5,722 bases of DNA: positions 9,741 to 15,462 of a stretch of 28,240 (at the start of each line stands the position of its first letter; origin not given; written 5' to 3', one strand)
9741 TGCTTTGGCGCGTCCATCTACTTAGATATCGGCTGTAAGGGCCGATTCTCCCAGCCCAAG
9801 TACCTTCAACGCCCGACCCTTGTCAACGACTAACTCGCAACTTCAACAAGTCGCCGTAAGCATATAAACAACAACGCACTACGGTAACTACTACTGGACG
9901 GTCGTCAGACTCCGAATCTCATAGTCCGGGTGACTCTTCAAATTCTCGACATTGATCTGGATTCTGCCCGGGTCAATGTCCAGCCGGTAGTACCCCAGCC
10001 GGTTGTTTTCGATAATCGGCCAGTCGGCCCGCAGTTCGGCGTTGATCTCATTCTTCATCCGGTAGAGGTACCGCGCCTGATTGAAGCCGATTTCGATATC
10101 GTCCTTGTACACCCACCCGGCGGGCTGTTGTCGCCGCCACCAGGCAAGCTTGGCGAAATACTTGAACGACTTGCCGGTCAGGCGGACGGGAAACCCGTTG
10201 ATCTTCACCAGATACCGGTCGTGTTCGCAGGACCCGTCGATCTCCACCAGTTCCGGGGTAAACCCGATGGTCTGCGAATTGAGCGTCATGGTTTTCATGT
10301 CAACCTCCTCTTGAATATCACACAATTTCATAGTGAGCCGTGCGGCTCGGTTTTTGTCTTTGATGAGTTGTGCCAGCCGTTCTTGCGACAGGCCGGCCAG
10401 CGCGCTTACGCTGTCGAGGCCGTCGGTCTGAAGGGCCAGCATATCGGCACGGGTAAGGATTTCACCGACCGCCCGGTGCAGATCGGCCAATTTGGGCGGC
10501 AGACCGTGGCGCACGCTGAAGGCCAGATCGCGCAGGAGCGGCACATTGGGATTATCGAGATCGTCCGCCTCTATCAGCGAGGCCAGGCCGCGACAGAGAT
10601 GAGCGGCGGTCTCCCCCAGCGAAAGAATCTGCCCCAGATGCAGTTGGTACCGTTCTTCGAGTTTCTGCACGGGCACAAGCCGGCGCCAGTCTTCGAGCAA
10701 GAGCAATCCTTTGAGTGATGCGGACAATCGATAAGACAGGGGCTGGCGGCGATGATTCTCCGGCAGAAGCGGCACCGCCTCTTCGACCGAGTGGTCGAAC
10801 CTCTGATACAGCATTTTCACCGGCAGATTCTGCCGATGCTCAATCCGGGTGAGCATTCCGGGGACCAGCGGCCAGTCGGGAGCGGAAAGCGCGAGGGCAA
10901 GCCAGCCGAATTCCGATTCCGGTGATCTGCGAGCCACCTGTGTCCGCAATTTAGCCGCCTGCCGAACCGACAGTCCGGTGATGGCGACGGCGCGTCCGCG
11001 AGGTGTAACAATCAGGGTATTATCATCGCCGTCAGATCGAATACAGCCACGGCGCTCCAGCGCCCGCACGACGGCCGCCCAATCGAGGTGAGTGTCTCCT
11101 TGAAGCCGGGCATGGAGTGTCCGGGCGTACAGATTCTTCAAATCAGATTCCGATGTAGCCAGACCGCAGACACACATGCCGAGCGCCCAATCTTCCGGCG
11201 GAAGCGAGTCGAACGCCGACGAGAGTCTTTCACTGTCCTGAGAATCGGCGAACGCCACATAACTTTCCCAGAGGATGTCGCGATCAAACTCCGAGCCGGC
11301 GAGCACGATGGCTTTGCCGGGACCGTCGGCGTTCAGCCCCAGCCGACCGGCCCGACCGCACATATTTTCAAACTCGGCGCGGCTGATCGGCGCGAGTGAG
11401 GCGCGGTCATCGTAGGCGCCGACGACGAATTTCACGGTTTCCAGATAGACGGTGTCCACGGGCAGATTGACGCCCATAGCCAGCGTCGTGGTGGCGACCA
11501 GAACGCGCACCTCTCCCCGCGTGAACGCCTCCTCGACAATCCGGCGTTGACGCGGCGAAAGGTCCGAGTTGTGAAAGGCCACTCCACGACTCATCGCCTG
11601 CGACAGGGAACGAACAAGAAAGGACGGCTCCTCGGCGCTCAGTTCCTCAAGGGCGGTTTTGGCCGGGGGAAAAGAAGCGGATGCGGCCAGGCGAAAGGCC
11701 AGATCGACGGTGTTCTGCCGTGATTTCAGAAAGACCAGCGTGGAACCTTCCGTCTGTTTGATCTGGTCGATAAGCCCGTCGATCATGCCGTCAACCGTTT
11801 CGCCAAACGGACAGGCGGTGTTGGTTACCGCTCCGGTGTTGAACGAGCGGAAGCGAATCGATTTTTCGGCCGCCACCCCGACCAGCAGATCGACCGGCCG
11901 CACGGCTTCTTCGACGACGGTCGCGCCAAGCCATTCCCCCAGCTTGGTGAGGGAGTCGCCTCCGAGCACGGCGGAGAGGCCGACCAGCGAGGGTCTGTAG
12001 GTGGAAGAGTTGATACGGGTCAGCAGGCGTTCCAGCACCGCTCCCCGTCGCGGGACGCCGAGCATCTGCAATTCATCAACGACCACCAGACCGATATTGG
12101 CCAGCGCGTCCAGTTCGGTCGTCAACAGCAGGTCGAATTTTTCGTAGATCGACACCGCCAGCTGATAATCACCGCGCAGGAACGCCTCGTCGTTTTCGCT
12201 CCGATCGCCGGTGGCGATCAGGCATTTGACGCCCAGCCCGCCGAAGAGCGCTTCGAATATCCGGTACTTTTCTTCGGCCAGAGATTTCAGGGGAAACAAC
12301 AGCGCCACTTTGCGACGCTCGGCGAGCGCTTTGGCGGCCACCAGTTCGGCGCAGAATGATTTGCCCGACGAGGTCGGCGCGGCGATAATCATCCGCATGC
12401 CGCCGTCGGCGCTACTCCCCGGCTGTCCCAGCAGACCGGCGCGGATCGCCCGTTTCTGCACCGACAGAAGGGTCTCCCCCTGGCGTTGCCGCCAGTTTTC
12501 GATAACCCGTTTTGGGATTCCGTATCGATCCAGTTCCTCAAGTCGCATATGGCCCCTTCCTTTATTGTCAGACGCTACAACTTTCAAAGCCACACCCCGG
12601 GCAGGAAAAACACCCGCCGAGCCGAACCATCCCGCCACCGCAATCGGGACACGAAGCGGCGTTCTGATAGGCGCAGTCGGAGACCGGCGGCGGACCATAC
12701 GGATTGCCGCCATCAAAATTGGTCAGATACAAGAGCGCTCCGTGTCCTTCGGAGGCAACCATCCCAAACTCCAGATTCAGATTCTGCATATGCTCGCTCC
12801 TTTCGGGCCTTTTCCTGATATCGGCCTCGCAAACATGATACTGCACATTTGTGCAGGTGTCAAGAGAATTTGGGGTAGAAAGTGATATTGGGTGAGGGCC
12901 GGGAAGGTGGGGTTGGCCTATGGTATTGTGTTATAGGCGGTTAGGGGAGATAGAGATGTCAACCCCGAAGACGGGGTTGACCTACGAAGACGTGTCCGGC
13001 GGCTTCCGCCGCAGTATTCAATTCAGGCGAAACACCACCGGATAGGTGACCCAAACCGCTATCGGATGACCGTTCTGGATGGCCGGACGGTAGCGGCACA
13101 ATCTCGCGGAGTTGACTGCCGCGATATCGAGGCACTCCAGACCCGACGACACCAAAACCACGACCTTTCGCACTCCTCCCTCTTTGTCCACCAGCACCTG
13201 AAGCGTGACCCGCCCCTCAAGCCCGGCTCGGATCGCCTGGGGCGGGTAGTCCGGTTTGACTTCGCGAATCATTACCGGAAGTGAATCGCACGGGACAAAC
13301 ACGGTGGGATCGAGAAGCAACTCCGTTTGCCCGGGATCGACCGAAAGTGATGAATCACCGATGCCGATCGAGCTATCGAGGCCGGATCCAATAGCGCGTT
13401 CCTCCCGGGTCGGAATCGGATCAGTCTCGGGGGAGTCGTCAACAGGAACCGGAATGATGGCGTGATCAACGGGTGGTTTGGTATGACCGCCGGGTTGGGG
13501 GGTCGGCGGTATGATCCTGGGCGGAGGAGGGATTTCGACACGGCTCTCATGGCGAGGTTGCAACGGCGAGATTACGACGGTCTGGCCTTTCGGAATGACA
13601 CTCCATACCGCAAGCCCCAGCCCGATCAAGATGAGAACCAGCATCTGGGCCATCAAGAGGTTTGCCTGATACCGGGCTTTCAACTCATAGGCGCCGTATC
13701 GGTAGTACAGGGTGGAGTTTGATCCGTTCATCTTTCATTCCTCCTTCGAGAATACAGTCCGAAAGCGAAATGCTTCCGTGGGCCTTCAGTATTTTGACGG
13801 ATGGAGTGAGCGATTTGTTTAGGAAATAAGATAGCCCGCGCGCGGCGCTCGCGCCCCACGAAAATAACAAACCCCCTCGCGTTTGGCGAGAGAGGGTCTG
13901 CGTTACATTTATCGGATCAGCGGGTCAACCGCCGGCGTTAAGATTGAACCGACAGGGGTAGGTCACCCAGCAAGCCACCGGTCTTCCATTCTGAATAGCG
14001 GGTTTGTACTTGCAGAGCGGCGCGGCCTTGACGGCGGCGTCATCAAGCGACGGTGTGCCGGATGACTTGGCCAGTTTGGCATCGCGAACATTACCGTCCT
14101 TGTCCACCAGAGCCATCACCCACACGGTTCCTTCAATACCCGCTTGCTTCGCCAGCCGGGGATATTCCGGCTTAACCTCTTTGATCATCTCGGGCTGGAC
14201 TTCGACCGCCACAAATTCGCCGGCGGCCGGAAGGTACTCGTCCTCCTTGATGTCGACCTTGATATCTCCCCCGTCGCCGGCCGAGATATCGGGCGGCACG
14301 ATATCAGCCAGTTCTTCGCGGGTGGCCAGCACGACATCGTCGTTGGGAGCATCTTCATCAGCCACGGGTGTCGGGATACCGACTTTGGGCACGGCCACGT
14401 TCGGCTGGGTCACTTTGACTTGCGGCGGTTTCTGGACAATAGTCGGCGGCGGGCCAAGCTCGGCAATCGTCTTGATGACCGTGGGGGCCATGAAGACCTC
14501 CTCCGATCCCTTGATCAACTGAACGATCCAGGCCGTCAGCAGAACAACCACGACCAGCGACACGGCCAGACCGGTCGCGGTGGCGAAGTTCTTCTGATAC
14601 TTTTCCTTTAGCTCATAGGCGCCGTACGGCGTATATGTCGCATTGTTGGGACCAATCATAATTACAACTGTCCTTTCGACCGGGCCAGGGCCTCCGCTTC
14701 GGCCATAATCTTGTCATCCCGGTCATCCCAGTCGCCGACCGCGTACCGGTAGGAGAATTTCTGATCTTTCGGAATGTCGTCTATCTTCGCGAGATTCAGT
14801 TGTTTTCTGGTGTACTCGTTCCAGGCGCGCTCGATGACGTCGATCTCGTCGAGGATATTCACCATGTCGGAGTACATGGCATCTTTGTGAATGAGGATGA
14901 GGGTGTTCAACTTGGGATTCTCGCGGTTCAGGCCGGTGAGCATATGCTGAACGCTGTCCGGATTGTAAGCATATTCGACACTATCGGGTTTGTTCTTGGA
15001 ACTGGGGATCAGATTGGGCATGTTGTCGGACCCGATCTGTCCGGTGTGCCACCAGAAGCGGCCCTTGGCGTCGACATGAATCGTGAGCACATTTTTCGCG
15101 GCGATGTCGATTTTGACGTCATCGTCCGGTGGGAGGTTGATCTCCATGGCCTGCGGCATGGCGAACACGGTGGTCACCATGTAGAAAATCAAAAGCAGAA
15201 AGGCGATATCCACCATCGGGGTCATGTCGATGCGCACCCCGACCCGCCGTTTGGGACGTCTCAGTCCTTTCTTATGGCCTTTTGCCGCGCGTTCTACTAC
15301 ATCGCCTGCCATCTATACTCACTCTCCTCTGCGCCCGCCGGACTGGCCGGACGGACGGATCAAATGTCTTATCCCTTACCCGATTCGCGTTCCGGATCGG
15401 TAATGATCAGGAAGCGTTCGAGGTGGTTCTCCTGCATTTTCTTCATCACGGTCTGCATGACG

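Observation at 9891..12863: Candidate undescribed SOS-inducible repair module behind a Fibrobacter-type LexA box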

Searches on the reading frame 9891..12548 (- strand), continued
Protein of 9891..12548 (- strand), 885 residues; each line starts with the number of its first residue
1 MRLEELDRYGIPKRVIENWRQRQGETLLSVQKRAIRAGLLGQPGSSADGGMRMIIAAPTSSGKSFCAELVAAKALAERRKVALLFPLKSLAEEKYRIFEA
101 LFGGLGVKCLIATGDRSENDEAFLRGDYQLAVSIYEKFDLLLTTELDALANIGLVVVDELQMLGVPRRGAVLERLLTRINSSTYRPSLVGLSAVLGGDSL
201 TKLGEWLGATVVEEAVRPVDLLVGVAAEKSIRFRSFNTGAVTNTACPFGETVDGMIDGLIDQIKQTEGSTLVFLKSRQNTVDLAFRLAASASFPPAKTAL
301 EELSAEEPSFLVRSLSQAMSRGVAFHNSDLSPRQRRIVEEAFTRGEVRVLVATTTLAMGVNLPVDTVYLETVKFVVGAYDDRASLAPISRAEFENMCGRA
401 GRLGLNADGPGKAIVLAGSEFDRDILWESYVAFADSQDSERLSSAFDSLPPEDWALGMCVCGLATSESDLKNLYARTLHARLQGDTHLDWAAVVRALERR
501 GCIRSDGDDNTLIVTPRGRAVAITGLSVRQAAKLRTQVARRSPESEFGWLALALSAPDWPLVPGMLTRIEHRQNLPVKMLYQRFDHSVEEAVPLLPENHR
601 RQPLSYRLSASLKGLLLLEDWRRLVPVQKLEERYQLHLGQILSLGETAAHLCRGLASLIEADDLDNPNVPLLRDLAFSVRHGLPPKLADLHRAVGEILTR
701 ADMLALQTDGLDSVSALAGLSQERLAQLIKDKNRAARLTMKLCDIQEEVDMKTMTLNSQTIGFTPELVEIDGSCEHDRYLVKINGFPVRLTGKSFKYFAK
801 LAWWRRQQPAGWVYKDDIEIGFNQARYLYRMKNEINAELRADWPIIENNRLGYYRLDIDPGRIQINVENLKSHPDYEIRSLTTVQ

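Call 91: find_encoding_contigs(protein=P0188, flank=3000, max_places=1)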
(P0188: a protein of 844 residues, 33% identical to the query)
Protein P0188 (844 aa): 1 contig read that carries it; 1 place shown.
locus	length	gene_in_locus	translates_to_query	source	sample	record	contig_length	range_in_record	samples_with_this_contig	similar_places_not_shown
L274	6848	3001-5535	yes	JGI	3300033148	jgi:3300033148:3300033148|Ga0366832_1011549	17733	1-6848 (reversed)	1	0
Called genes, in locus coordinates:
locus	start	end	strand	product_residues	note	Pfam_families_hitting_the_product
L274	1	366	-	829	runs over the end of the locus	PF00521:DNA_topoisoIV, PF03989:DNA_gyraseA_C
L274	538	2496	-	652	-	PF02518:HATPase_c, PF00204:DNA_gyraseB, PF01751:Toprim, PF00986:DNA_gyraseB_C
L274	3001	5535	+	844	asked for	PF04851:ResIII (weak), PF00270:DEAD, PF00271:Helicase_C, PF00486:Trans_reg_C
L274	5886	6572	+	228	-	-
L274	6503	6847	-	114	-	?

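Call 93: list_cluster_members(proteins=[L274:538-2496:-, L269:1765-3558:-, L269:8508-9692:+, L272:1178-1741:-, L272:7065-7784:+, L271:1502-2599:+, L271:8104-9336:+, L273:1935-2924:-])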
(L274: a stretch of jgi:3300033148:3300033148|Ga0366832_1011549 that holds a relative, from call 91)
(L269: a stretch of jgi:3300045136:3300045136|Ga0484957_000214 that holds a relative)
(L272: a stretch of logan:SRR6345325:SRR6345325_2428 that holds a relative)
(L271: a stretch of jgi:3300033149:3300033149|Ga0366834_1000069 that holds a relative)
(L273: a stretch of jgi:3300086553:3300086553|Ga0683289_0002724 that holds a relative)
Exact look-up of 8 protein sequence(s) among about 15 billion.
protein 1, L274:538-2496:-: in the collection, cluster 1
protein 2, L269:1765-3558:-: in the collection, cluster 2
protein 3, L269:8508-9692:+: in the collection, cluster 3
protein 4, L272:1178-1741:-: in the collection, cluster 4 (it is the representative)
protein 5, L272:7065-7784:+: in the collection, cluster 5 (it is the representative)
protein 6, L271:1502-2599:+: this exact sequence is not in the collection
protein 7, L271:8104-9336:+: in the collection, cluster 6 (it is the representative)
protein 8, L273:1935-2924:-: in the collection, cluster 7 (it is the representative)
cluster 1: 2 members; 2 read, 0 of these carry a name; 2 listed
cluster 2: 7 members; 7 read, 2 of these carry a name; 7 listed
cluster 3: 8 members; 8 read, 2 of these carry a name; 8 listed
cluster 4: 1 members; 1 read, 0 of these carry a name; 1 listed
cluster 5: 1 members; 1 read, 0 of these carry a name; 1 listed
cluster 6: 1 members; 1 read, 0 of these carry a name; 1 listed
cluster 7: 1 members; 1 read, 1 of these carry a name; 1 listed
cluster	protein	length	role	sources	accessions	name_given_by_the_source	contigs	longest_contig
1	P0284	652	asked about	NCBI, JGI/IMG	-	-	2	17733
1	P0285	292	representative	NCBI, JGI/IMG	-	-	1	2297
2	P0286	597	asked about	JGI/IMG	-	oligoendopeptidase F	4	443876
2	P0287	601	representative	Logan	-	-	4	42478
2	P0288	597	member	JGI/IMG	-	oligoendopeptidase F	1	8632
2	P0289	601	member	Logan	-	-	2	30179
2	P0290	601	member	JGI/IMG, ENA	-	-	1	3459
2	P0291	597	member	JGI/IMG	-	-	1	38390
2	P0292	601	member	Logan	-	-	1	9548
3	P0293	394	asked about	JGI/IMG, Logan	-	microsomal dipeptidase-like Zn-dependent dipeptidase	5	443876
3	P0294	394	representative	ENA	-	-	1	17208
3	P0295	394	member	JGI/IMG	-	membrane dipeptidase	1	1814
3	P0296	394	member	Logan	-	-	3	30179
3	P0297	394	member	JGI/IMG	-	-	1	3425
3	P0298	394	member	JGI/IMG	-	-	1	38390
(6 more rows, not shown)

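Call 94: find_homologous_proteins(query=P0284, max_evalue=1e-50)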
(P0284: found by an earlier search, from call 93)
Query P0284 (652 aa): 8000 proteins with E <= 1e-50 among 8000 candidates; the best 120 are listed.
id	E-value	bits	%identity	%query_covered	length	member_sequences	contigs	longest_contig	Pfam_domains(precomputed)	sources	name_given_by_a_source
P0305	0.0e+0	1250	83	100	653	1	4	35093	PF00986.27,PF02518.32,PF01751.29,PF00204.32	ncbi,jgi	-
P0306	0.0e+0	1198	80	100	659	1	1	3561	PF00986.27,PF02518.32,PF01751.29,PF00204.32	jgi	jgi:DNA gyrase subunit B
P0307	0.0e+0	1116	76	100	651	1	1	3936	PF00986.27,PF02518.32,PF01751.29,PF00204.32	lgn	-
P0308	0.0e+0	1108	75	100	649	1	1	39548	PF00986.27,PF02518.32,PF01751.29,PF00204.32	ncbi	-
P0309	0.0e+0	1101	74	100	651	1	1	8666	PF00986.27,PF02518.32,PF01751.29,PF00204.32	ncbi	-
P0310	0.0e+0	1097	75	100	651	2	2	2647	PF00986.27,PF02518.32,PF01751.29,PF00204.32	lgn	-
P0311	0.0e+0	1091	74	100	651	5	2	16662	PF00986.27,PF02518.32,PF01751.29,PF00204.32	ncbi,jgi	-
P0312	0.0e+0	1091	74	99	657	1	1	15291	PF00986.27,PF02518.32,PF01751.29,PF00204.32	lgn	-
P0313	0.0e+0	1088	74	100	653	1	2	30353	PF00986.27,PF02518.32,PF01751.29,PF00204.32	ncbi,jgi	-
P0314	0.0e+0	1087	73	100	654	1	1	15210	PF00986.27,PF02518.32,PF01751.29,PF00204.32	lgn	-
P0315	0.0e+0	1083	74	100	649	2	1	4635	PF00986.27,PF02518.32,PF01751.29,PF00204.32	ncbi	-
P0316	0.0e+0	1082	74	100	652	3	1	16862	PF00986.27,PF02518.32,PF01751.29,PF00204.32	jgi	-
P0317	0.0e+0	1082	73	99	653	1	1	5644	PF00986.27,PF02518.32,PF01751.29,PF00204.32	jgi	-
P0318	0.0e+0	1077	74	100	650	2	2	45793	PF00986.27,PF02518.32,PF01751.29,PF00204.32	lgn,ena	-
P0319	0.0e+0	1076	74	99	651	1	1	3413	PF00986.27,PF02518.32,PF01751.29,PF00204.32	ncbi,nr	ncbi:MAG: DNA topoisomerase (ATP-hydrolyzing) subunit B [Armatimonadetes bacterium]|nr:DNA topoisome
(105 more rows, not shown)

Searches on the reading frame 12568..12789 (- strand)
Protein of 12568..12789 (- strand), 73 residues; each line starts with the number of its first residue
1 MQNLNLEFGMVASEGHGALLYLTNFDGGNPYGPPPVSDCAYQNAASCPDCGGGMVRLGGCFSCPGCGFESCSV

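Call 8: search_protein_families(library=pfam, proteins=[window:12568-12789:-], max_evalue=0.01)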
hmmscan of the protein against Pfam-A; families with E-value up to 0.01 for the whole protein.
window:12568-12789:- (73 aa): 0 families

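Call 9: search_protein_families(library=padloc, proteins=[window:12568-12789:-], max_evalue=0.01)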
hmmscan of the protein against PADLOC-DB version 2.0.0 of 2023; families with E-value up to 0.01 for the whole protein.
window:12568-12789:- (73 aa): 0 families

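Call 11: search_protein_families(library=ncbifam, proteins=[window:12568-12789:-], max_evalue=0.01)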
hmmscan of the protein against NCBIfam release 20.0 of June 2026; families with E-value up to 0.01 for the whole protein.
window:12568-12789:- (73 aa): 2 families
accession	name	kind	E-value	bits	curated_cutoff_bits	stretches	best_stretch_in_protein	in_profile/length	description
NF006417.0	PRK08665.1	equivalog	7.7e-05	21.1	961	1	41-72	728-759/759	vitamin B12-dependent ribonucleotide reductase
NF005122.0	PRK06556.1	equivalog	0.0041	14.9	859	1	42-70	929-957/960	vitamin B12-dependent ribonucleotide reductase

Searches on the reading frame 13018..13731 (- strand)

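Call 8: search_protein_families(library=pfam, proteins=[window:13018-13731:-], max_evalue=0.01)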
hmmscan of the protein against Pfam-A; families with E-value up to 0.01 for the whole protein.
window:13018-13731:- (237 aa): 1 family
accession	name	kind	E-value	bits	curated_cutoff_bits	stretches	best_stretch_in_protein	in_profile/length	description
PF03544.19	TonB_C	-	3.4e-19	69.5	24.6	1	159-236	2-79/79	Gram-negative bacterial TonB protein C-terminal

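Call 9: search_protein_families(library=padloc, proteins=[window:13018-13731:-], max_evalue=0.01)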
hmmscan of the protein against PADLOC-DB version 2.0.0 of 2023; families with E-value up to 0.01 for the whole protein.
window:13018-13731:- (237 aa): 0 families

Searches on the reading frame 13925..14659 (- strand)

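Call 8: search_protein_families(library=pfam, proteins=[window:13925-14659:-], max_evalue=0.01)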
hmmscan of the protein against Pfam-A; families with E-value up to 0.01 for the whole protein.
window:13925-14659:- (244 aa): 2 families
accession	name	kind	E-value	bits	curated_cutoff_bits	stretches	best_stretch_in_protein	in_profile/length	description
PF03544.19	TonB_C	-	2.8e-22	79.4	24.6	1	163-240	2-79/79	Gram-negative bacterial TonB protein C-terminal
PF13103.11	TonB_2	-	0.0092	16.5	22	0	184-212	33-61/85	TonB C terminal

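Call 9: search_protein_families(library=padloc, proteins=[window:13925-14659:-], max_evalue=0.01)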
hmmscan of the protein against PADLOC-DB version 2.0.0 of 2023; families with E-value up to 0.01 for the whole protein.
window:13925-14659:- (244 aa): 0 families

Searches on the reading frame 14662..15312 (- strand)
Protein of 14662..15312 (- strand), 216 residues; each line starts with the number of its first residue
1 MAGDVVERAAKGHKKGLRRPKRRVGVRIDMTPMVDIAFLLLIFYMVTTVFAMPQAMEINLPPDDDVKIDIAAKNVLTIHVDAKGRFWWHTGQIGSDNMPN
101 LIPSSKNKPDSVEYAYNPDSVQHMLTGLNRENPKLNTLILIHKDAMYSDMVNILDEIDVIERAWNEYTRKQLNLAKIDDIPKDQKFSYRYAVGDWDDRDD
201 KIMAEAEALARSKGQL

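Call 8: search_protein_families(library=pfam, proteins=[window:14662-15312:-], max_evalue=0.01)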
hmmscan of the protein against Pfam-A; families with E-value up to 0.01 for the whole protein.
window:14662-15312:- (216 aa): 1 family
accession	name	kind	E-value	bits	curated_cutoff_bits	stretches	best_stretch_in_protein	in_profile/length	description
PF02472.21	ExbD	-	7.1e-19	68.6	25.4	1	26-157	6-113/128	Biopolymer transport protein ExbD/TolR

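Call 9: search_protein_families(library=padloc, proteins=[window:14662-15312:-], max_evalue=0.01)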
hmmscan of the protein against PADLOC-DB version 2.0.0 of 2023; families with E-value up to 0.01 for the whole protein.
window:14662-15312:- (216 aa): 0 families
